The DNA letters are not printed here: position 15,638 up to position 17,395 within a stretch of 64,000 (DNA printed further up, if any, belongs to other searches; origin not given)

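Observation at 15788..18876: Carotenoid/C30-terpenoid biosynthesis trio in an apparently strictly anaerobic genome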

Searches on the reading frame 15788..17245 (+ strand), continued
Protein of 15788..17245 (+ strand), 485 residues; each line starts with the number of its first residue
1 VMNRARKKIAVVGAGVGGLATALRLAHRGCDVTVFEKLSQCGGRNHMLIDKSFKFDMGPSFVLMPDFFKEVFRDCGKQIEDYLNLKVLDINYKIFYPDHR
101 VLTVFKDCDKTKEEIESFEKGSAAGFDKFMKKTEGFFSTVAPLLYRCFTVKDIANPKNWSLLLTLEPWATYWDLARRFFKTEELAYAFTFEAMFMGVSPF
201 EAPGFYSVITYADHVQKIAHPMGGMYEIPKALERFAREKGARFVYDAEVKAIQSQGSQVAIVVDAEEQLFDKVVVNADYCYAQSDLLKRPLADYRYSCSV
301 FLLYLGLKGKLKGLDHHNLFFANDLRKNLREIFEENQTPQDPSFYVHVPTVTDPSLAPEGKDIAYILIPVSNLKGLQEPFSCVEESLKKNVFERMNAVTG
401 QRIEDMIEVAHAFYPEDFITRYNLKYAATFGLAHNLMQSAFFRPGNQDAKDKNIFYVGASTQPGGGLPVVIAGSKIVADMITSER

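Call 39: get_annotated_region(hit=H96, flank=6000)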
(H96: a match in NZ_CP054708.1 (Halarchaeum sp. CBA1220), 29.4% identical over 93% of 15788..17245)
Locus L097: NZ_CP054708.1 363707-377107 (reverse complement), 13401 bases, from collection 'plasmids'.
description: Halarchaeum sp. CBA1220 plasmid pCBA1220-01, complete sequence
organism: Halarchaeum sp. CBA1220 (NCBI taxid 1853682)
taxonomy: Archaea; Euryarchaeota; Halobacteria; Halobacteriales; Halobacteriaceae; Halarchaeum; Halarchaeum sp. CBA1220
host: -; source: solar salt; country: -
typing (MOB-suite, as given by PLSDB): non-mobilizable
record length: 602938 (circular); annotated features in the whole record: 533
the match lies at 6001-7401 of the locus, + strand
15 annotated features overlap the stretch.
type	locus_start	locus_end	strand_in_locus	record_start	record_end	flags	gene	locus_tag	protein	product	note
CDS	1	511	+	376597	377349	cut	-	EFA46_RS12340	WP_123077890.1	pirin family protein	-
CDS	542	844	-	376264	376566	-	-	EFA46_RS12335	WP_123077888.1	hypothetical protein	-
CDS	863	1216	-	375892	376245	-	-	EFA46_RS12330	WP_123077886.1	iron-sulfur cluster assembly accessory protein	-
CDS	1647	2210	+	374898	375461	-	-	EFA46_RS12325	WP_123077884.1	FAD-dependent oxidoreductase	-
CDS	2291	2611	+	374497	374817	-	-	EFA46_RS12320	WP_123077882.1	helix-turn-helix domain-containing protein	-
CDS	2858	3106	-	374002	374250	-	-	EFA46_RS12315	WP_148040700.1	hypothetical protein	-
CDS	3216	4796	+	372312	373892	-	-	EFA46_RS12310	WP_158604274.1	bacterio-opsin activator domain-containing protein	-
CDS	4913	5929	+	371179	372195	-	-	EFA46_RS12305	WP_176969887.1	phytoene/squalene synthase family protein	GO:0008299 - isoprenoid biosynthetic process [Evidence IEA]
CDS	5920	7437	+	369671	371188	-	crtI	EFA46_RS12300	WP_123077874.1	phytoene desaturase family protein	GO:0016117 - carotenoid biosynthetic process [Evidence IEA]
CDS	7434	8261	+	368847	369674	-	-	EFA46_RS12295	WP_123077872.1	prenyltransferase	-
CDS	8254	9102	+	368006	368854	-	cruF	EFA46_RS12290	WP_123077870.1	bisanhydrobacterioruberin hydratase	GO:0016117 - carotenoid biosynthetic process [Evidence IEA]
CDS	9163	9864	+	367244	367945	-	-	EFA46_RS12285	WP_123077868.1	CPBP family intramembrane glutamic endopeptidase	GO:0071586 - CAAX-box protein processing [Evidence IEA]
CDS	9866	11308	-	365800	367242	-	-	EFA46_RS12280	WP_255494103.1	MATE family efflux transporter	GO:0006855 - xenobiotic transmembrane transport [Evidence IEA]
CDS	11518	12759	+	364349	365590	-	-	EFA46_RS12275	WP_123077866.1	MFS transporter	GO:0055085 - transmembrane transport [Evidence IEA]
CDS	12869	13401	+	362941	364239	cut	-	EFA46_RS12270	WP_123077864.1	OFA family MFS transporter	GO:0055085 - transmembrane transport [Evidence IEA]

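Call 47: find_related_loci(query=A2, collection=metagenome_contigs, flank=9000)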
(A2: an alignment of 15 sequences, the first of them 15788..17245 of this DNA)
Query A2 (485 aa) in metagenome_contigs; peptide patterns used: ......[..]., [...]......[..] (x = any residue, [..] = any of these).
336 stretches matched a pattern; 169 encode a relative of the query (tblastn E <= 1e-3); the best 80 are kept; 80 distinct loci.
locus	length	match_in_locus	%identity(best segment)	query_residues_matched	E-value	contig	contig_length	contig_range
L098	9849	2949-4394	85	2-483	0e+0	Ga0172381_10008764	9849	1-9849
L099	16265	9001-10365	75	30-484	0e+0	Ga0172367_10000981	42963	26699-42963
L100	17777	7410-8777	74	30-485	0e+0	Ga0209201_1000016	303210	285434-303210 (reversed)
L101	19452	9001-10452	65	1-485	0e+0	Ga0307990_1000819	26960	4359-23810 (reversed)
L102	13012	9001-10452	65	1-485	0e+0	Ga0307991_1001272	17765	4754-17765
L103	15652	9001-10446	65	2-483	0e+0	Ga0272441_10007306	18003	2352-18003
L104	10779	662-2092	64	7-483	0e+0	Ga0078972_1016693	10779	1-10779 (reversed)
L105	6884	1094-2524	64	7-483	0e+0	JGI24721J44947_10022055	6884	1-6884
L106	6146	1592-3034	63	2-483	0e+0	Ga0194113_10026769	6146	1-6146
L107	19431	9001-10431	62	7-483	0e+0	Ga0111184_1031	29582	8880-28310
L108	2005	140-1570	62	7-483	0e+0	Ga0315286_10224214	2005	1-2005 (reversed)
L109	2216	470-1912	62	4-484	0e+0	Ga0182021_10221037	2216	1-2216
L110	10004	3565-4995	62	7-484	0e+0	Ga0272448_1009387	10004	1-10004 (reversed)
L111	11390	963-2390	62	7-483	0e+0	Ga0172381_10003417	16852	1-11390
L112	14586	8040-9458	62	9-481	0e+0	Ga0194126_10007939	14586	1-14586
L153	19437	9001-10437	61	7-485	0e+0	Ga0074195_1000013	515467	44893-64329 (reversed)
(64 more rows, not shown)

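Call 50: search_protein_families(library=ncbifam, proteins=[L153:10424-11269:-, L153:13703-14743:-, L153:14817-15974:+, L153:15968-16360:+, L153:12223-12531:+, L153:12528-12824:+, L153:12794-13702:+, L153:8134-8976:+, L153:16812-17990:+], max_evalue=0.00001)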
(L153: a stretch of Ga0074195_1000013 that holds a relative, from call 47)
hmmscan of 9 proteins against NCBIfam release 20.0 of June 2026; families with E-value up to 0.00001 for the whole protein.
L153:10424-11269:- (281 aa): 8 families
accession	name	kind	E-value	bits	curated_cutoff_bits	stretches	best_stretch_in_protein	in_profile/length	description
NF000907.0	PRK00087.1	equivalog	3.5e-85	286.5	624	1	1-277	1-277/671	bifunctional 4-hydroxy-3-methylbut-2-enyl diphosphate reductase/30S ribosomal protein S1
NF002187.0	PRK01045.1-1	equivalog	7.4e-83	277.9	276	1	1-278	1-278/282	4-hydroxy-3-methylbut-2-enyl diphosphate reductase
TIGR00216.1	ispH_lytB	equivalog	2.4e-77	259.9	187.85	1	3-277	2-281/282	4-hydroxy-3-methylbut-2-enyl diphosphate reductase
NF009024.0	PRK12360.1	equivalog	9.8e-74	248.2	387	1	1-277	1-280/281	4-hydroxy-3-methylbut-2-enyl diphosphate reductase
NF002188.0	PRK01045.1-2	equivalog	7.9e-61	205.8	420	1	1-280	1-286/315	4-hydroxy-3-methylbut-2-enyl diphosphate reductase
NF002190.0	PRK01045.1-4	subfamily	1.9e-59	201.2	389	1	1-277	7-291/321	4-hydroxy-3-methylbut-2-enyl diphosphate reductase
NF002189.0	PRK01045.1-3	equivalog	6.7e-55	186.3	444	1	2-276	15-294/326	4-hydroxy-3-methylbut-2-enyl diphosphate reductase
NF009911.0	PRK13371.1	equivalog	2.4e-35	122.4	440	2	2-144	56-206/405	4-hydroxy-3-methylbut-2-enyl diphosphate reductase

L153:13703-14743:- (346 aa): 16 families
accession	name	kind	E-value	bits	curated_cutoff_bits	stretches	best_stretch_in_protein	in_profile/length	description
NF041169.1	f2_encap_cargo4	exception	1.6e-52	178.9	450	1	44-343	49-329/334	family 2 encapsulin nanocompartment cargo protein polyprenyl transferase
NF042416.1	GFPPS_Mycobact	equivalog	6.9e-41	140.4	600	1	33-341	30-343/350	bifunctional (2E,6E)-farnesyl/geranyl diphosphate synthase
NF041003.1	GGPP_syn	equivalog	6.5e-40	137.2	500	1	34-339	29-317/326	geranylgeranyl diphosphate synthase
NF040698.1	IdsA_Meth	equivalog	7e-39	133.9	468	1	16-340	10-320/328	short chain isoprenyl diphosphate synthase IdsA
NF040789.2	gerfarn_diphsyn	equivalog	4.2e-28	98.5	560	1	69-330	85-328/345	geranylfarnesyl diphosphate synthase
TIGR02748.1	GerC3_HepT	equivalog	5.3e-28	98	456.55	1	28-343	26-314/319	heptaprenyl diphosphate synthase component II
NF045485.1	FPPsyn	subfamily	4.7e-27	94.9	275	1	23-277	15-258/288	farnesyl diphosphate synthase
TIGR02749.1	prenyl_cyano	equivalog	9.2e-27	93.9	383.2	1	9-342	10-316/322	solanesyl diphosphate synthase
NF008140.0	PRK10888.1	equivalog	5.9e-21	75.1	412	1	41-338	40-313/323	octaprenyl diphosphate synthase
NF042417.1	NPPPS_Mycobact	equivalog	9.6e-21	74.2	600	1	30-336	41-323/335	nonaprenyl/(2E,6E)-farnesyl/geranylgeranyl diphosphat synthase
NF045628.1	HxpDPsynlarge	equivalog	1.9e-20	73.1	500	1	40-345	30-308/311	hexaprenyl-diphosphate synthase large subunit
NF045549.1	GGPPsyn_IdsB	equivalog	6.5e-20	71.5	475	1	72-313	91-315/346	geranylgeranyl diphosphate synthase IdsB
NF045685.1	GGPPSynCrtE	equivalog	1.4e-18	66.9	460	1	34-281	31-267/293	geranylgeranyl diphosphate synthase CrtE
NF040627.1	GFPS_Meth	equivalog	9.8e-13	48.2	600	1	26-245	20-215/285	geranylfarnesyl diphosphate synthase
NF007877.0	PRK10581.1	equivalog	5.4e-12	45.5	321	1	44-263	43-252/299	(2E,6E)-farnesyl diphosphate synthase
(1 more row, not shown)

L153:14817-15974:+ (385 aa): 23 families
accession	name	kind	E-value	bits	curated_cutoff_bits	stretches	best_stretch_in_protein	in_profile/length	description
TIGR03385.1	CoA_CoA_reduc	equivalog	1.6e-24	86.5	578.8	1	3-276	1-285/439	CoA-disulfide reductase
TIGR03169.1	Nterm_to_SelD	hypoth_equivalog_domain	4.8e-24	85.4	310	1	68-317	68-323/365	pyridine nucleotide-disulfide oxidoreductase family protein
NF007123.0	PRK09564.1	equivalog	1.7e-19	69.9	458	1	3-276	2-286/444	CoA-disulfide reductase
NF003437.0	PRK04965.1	equivalog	5.2e-16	58.6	392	1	2-261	3-261/378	NADH:flavorubredoxin reductase NorW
NF010037.0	PRK13512.1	equivalog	7.9e-16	58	394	1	1-302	1-305/438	CoA-disulfide reductase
NF042949.2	3PPDioc_HcaD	equivalog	4.7e-14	51.9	450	1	2-277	2-279/386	3-phenylpropionate/cinnamic acid dioxygenase ferredoxin--NAD(+) reductase subunit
NF046103.1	NOXase_Strep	equivalog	1.1e-13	50.9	600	1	3-273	1-280/442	H2O-forming NADH oxidase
NF007286.0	PRK09754.1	equivalog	1.3e-12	47.2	447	1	3-276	5-279/400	phenylpropionate dioxygenase ferredoxin reductase subunit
TIGR01350.1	lipoamide_DH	equivalog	2.2e-12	46.4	408.8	1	78-273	120-308/461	dihydrolipoyl dehydrogenase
TIGR02374.1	nitri_red_nirB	equivalog_domain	3.6e-12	45.5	578.35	1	4-261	1-264/794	nitrite reductase large subunit NirB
NF045765.1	PhenlGlyoxDHPadH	equivalog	1.1e-11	44.2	475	1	3-274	4-277/416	NADH-dependent phenylglyoxylate dehydrogenase subunit epsilon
TIGR04369.1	fusion_not_SelD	hypoth_equivalog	2.4e-11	42.5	700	1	29-319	27-294/701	oxidoreductase/SelD-related fusion protein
NF004943.0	PRK06292.2-1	equivalog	3.3e-09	36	432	1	64-215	97-240/456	dihydrolipoyl dehydrogenase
NF041682.1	ant_diox_AndAa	equivalog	1.5e-08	33.8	650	1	77-215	83-216/406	anthranilate 1,2-dioxygenase system ferredoxin--NAD(+) reductase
NF045599.1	bili_reduct_long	exception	2.3e-08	32.8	750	1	2-220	382-579/641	bilirubin reductase, long form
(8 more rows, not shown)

L153:15968-16360:+ (130 aa): 1 family
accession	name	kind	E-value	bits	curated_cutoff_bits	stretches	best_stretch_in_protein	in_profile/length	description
NF050144.1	matur_HvfX_fam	equivalog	1.4e-12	48.1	80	1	6-97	4-93/165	HvfX family Cu-binding RiPP maturation protein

L153:12223-12531:+ (102 aa): 1 family
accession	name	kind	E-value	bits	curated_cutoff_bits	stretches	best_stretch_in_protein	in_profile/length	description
TIGR03462.1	CarR_dom_SF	subfamily_domain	4.8e-19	68.7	39.4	1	3-89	2-87/89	lycopene cyclase domain-containing protein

L153:12528-12824:+ (98 aa): 1 family
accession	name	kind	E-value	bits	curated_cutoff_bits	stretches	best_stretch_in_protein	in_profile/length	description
TIGR03462.1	CarR_dom_SF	subfamily_domain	4.2e-16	59.2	39.4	1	3-90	2-88/89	lycopene cyclase domain-containing protein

L153:12794-13702:+ (302 aa): 5 families
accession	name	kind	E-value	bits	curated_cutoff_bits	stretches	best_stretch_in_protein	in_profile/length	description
TIGR02917.1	PEP_TPR_lipo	equivalog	2e-16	59.1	312.2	1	47-167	420-541/899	XrtA/PEP-CTERM system TPR-repeat protein PrsT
NF040959.1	MamA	equivalog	2.2e-09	37.1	200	0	46-152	93-199/204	magnetosome protein MamA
TIGR02521.1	type_IV_pilW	equivalog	4.2e-09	36.3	154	0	227-283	43-99/234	type IV pilus biogenesis/stability protein PilW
NF033920.0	C39_PA2778_fam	equivalog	3.6e-08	33.1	150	0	70-137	168-235/255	PA2778 family cysteine peptidase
TIGR00990.1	3a0801s09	subfamily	3.7e-06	25.9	757.25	0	218-282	367-432/615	mitochondrial import receptor subunit TOM70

L153:8134-8976:+ (280 aa): 7 families
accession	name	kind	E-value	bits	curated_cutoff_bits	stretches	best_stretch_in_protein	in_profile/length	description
NF004684.0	PRK06027.1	subfamily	1.1e-102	343.6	223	1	2-280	5-285/286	formyltetrahydrofolate deformylase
TIGR00655.1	PurU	equivalog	9.6e-99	330.5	285.95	1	5-280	2-280/280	formyltetrahydrofolate deformylase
TIGR00639.1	PurN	equivalog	7.9e-27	94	150.1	1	89-269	2-188/192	phosphoribosylglycinamide formyltransferase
TIGR00460.1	fmt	equivalog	1.6e-14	53.7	201.5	1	132-261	54-180/315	methionyl-tRNA formyltransferase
NF005414.0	PRK06988.1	equivalog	2.2e-09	36.7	316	1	128-270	48-187/311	formyltransferase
NF005998.1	PRK08125.1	equivalog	1.7e-08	33.3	777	1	130-266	48-181/649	bifunctional UDP-4-amino-4-deoxy-L-arabinose formyltransferase/UDP-glucuronic acid oxidase ArnA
NF005755.0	PRK07579.1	equivalog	1.4e-07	31.6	238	1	185-262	88-164/245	dTDP-4-amino-4,6-dideoxyglucose formyltransferase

L153:16812-17990:+ (392 aa): 0 families

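Call 84: search_solved_structures(query=L153:14817-15974:+, max_evalue=0.001)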
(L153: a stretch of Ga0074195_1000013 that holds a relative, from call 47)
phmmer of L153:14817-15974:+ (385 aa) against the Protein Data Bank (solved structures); distinct sequences matched with E-value up to 0.001: 85 (the best 60 are shown).
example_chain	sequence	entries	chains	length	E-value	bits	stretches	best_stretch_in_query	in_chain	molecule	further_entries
4nwz_A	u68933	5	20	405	1.8e-27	99.8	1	3-349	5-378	FAD-dependent pyridine nucleotide-disulfide oxidoreductase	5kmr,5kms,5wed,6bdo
5kmq_A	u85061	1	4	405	2.5e-27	99.4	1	3-346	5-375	FAD-dependent pyridine nucleotide-disulfide oxidoreductase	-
5kmp_A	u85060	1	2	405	1.7e-26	96.6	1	3-349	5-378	FAD-dependent pyridine nucleotide-disulfide oxidoreductase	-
5na1_A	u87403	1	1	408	1.1e-19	74.2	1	3-341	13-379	NADH dehydrogenase-like protein SAOUHSC_00878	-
5na4_A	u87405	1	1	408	3.6e-19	72.5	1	3-341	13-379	NADH dehydrogenase-like protein SAOUHSC_00878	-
9pxk_C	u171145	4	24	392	4.2e-19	72.2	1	4-340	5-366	NADH dehydrogenase-like protein YjlD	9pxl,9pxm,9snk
9mqy_A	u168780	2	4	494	1.9e-16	63.5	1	2-362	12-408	NADH:ubiquinone reductase (non-electrogenic)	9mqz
3cgb_A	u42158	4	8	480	2e-12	50.3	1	4-275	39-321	Pyridine nucleotide-disulfide oxidoreductase, class I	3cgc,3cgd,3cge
5l1n_A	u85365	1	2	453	7e-12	48.5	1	3-274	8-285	Coenzyme A disulfide reductase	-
3klj_A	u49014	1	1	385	9.8e-12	48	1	3-280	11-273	NAD(FAD)-dependent dehydrogenase, NirB-family (N-terminal domain)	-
3kd9_A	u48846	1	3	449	1.1e-11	47.9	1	2-274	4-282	Coenzyme A disulfide reductase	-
4fx9_A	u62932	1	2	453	1.4e-11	47.5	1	3-274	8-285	Coenzyme A disulfide reductase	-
8a56_A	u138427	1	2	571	1.6e-11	47.3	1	1-299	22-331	Coenzyme A-persulfide reductase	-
3icr_A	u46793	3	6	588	2.6e-10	43.3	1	2-259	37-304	Coenzyme A-Disulfide Reductase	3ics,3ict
6ruz_A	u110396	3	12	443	4e-10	42.7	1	3-274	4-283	NADH oxidase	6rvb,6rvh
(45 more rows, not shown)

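Call 90: search_protein_families(library=ncbifam, proteins=[L097:7434-8261:+], max_evalue=0.0001)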
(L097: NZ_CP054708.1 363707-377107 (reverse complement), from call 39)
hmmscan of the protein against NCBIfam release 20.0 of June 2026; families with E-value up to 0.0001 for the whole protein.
L097:7434-8261:+ (275 aa): 14 families
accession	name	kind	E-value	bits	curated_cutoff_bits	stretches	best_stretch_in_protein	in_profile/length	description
NF009516.0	PRK12875.1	equivalog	2.9e-119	397.5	205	1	3-273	16-290/292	prenyltransferase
NF010119.0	PRK13595.1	equivalog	1.5e-37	129.7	248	1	3-237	11-249/292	prenyltransferase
NF009608.0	PRK13105.1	equivalog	1.3e-29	103.3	217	1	2-234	7-243/291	prenyltransferase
NF009525.0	PRK12887.1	equivalog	7.4e-11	41.9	226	1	43-244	56-267/310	homogentisate phytyltransferase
TIGR01474.1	ubiA_proteo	equivalog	4.6e-09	36.2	275.45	1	6-245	6-243/282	4-hydroxybenzoate octaprenyltransferase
NF009526.0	PRK12888.1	equivalog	2.2e-06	27.3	364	1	41-246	52-256/301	4-hydroxybenzoate octaprenyltransferase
TIGR01475.1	ubiA_other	subfamily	3e-06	26.9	180.8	1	60-230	55-228/282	UbiA-like polyprenyltransferase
NF009522.0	PRK12883.1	equivalog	7e-06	25.7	353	1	59-236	55-231/279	geranylgeranylglycerol-phosphate geranylgeranyltransferase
NF009609.0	PRK13106.1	equivalog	7.7e-06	25.5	349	1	140-237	152-253/301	prenyltransferase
NF009523.0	PRK12884.1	equivalog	1e-05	24.9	269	1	38-220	36-216/279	prenyltransferase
NF006088.0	PRK08238.1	equivalog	1.6e-05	23.8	351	1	34-146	222-334/482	UbiA family prenyltransferase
NF008978.0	PRK12324.1-4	equivalog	3.4e-05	23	207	1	7-119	35-145/322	decaprenyl-phosphate phosphoribosyltransferase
NF009521.0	PRK12882.1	equivalog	4e-05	23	296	1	59-227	57-226/280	geranylgeranylglycerol-phosphate geranylgeranyltransferase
NF004617.0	PRK05951.1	equivalog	4.2e-05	22.8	239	0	3-209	13-232/306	prenyltransferase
